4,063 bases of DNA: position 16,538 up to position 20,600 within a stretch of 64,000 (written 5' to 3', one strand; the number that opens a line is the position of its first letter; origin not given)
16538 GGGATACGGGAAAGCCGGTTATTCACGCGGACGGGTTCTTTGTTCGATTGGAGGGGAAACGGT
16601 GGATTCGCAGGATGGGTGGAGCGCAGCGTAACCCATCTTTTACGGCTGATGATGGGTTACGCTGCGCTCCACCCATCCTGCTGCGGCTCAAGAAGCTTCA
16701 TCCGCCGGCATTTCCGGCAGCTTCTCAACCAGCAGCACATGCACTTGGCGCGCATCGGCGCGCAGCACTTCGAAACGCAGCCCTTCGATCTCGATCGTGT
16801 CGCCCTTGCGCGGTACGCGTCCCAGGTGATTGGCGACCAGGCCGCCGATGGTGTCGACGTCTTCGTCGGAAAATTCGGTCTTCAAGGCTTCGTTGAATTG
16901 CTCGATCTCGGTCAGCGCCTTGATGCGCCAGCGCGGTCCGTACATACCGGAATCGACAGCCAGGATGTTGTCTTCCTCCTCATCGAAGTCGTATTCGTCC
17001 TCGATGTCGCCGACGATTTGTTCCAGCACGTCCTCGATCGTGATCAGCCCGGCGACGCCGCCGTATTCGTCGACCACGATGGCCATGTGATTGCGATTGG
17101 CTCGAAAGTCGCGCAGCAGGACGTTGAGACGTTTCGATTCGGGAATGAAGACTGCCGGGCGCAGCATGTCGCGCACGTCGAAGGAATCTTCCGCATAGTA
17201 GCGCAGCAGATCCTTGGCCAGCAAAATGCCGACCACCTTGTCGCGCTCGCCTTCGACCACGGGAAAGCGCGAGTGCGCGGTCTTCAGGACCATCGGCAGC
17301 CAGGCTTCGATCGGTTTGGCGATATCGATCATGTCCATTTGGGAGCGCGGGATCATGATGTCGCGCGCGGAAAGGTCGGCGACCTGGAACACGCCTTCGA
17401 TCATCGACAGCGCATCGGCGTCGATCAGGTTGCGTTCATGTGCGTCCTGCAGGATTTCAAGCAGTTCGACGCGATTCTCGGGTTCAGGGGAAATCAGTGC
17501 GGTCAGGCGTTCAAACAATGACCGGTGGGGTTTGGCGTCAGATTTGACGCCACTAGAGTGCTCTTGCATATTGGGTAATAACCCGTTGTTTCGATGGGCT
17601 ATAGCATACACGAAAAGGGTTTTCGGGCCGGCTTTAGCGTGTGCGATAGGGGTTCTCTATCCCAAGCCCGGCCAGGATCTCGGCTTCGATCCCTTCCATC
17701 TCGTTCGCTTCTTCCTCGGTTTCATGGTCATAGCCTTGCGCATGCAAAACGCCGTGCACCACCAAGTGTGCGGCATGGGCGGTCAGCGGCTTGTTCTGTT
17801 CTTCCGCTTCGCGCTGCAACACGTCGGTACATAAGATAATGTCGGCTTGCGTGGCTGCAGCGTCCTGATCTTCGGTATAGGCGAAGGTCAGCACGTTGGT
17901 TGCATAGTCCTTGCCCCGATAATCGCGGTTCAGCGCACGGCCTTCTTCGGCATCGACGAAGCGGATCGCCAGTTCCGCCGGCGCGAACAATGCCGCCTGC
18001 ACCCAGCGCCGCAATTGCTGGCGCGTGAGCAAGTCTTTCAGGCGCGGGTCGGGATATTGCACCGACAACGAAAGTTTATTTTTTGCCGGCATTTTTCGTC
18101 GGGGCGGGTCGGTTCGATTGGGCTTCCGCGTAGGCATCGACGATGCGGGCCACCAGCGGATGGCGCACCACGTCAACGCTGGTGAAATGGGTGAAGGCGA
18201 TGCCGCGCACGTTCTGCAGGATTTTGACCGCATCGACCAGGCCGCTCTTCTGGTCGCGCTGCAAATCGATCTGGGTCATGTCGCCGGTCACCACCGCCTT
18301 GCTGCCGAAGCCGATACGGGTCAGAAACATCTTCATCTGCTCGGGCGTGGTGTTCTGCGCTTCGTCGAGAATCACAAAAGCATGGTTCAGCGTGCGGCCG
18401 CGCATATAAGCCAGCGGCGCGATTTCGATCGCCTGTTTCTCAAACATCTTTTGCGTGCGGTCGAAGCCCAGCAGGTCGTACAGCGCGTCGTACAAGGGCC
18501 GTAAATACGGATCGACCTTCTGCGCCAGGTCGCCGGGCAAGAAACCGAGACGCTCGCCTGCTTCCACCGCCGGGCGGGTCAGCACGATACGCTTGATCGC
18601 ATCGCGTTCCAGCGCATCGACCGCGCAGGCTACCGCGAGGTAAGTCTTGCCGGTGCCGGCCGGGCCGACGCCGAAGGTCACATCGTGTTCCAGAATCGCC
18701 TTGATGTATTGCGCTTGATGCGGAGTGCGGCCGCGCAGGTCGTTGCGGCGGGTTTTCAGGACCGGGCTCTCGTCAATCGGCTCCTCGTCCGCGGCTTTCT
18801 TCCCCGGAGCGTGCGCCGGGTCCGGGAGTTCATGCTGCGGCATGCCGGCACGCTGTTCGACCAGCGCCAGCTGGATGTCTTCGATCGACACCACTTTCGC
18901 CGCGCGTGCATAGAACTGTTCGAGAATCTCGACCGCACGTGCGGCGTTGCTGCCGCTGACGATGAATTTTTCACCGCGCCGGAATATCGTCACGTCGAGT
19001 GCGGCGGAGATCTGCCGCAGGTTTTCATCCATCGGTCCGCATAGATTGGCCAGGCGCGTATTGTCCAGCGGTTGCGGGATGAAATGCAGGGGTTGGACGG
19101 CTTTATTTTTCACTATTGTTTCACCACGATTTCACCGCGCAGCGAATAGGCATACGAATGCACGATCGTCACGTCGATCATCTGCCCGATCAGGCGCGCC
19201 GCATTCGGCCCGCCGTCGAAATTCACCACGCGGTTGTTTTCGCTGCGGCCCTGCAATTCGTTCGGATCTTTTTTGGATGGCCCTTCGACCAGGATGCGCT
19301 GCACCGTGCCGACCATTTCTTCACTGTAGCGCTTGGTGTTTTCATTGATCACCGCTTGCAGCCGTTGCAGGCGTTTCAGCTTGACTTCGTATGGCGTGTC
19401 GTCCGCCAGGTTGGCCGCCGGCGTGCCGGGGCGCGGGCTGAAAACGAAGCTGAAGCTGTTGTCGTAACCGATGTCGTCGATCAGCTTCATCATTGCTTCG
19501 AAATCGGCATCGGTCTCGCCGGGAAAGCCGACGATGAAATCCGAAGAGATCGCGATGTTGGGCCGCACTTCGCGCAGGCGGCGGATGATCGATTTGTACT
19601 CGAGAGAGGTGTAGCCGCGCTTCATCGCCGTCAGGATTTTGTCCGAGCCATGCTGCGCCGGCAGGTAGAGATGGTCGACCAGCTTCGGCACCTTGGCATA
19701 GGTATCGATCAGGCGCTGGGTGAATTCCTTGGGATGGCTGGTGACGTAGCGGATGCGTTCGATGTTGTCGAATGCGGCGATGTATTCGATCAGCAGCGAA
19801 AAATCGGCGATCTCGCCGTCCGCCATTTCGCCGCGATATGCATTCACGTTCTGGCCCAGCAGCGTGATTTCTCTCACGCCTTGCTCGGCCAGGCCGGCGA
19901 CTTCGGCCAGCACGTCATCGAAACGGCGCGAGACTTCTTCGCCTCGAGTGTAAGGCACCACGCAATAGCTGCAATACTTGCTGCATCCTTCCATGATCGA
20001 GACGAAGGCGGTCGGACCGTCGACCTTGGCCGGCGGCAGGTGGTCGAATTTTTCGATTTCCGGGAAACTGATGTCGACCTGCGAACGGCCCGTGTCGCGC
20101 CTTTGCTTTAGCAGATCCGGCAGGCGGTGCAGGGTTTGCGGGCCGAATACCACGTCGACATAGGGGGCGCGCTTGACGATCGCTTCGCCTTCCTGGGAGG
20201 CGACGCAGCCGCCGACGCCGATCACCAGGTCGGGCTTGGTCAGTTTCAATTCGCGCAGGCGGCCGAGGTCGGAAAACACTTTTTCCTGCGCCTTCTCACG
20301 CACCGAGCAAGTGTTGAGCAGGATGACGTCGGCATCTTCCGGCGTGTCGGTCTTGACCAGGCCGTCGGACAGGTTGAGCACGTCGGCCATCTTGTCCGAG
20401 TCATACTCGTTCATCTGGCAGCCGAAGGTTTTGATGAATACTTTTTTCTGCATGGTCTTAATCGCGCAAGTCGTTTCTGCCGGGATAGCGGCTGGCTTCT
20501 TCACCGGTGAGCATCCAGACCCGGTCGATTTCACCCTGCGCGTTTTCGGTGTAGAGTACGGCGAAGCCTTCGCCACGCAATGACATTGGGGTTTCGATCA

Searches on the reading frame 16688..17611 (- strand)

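Call 78: search_protein_families(library=pfam, proteins=[window:16688-17611:-], max_evalue=0.001)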
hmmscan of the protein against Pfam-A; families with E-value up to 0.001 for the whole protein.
window:16688-17611:- (307 aa): 3 families
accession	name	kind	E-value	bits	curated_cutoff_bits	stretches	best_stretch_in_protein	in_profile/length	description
PF03471.22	CorC_HlyC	-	1.2e-21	76.9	27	1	227-298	7-80/81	Transporter associated domain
PF21917.1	NMB0537_N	-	5e-20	71.3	23.9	1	43-77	2-36/36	N-terminal region of NMB0537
PF00571.33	CBS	-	2.2e-15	57.1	24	2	146-200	1-56/57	CBS domain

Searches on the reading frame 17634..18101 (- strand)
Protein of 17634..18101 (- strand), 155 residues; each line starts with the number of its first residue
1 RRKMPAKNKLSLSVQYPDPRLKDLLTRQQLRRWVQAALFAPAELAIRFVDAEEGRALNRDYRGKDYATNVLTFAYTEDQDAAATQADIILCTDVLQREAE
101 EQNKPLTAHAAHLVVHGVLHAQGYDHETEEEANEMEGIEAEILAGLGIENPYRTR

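Call 78: search_protein_families(library=pfam, proteins=[window:17634-18101:-], max_evalue=0.001)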
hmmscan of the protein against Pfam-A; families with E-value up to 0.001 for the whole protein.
window:17634-18101:- (155 aa): 1 family
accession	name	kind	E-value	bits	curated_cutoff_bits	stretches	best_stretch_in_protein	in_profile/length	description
PF02130.23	YbeY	-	2.8e-32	111.7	25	1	28-144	9-127/129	Endoribonuclease YbeY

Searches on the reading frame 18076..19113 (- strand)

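Call 78: search_protein_families(library=pfam, proteins=[window:18076-19113:-], max_evalue=0.001)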
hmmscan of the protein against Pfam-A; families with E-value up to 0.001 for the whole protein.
window:18076-19113:- (345 aa): 5 families
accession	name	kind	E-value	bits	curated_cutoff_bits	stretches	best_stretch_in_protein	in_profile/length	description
PF02562.22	PhoH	-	5.9e-98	326.8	27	1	126-328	2-204/205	PhoH-like protein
PF13604.12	AAA_30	-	1.3e-08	35.2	27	1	131-282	4-128/191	AAA domain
PF13245.12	AAA_19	-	5.3e-07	30.3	25.1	1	133-282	1-129/134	AAA domain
PF00270.35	DEAD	-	3e-06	27.5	26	1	130-179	1-51/167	DEAD/DEAH box helicase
PF13481.12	AAA_25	-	0.00028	21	27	1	116-168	5-58/195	AAA domain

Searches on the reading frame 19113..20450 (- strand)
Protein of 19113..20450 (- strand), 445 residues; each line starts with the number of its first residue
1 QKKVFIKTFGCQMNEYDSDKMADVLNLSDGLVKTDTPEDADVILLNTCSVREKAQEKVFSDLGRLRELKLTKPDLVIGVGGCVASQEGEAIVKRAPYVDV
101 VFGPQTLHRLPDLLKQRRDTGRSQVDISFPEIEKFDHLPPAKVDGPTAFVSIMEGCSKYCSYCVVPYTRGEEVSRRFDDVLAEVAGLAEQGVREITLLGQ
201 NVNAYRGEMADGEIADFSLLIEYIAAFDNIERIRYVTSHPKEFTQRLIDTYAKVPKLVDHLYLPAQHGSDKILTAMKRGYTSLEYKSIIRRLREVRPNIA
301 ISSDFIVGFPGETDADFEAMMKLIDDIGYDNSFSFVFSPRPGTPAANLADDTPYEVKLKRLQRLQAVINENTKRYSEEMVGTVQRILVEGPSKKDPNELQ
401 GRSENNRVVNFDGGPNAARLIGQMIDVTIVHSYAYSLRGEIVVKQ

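Call 78: search_protein_families(library=pfam, proteins=[window:19113-20450:-], max_evalue=0.001)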
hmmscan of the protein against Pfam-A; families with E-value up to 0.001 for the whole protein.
window:19113-20450:- (445 aa): 4 families
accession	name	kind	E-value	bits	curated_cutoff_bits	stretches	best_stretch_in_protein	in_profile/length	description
PF00919.26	UPF0004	-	5.4e-31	107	27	1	3-103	1-98/98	Uncharacterized protein family UPF0004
PF04055.27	Radical_SAM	-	1.5e-26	94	29.5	1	150-324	1-166/166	Radical SAM superfamily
PF01938.26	TRAM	-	1e-12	48.2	21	1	378-442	2-61/61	TRAM domain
PF18693.7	TRAM_2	-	0.0007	20.2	27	0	380-442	1-63/63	TRAM domain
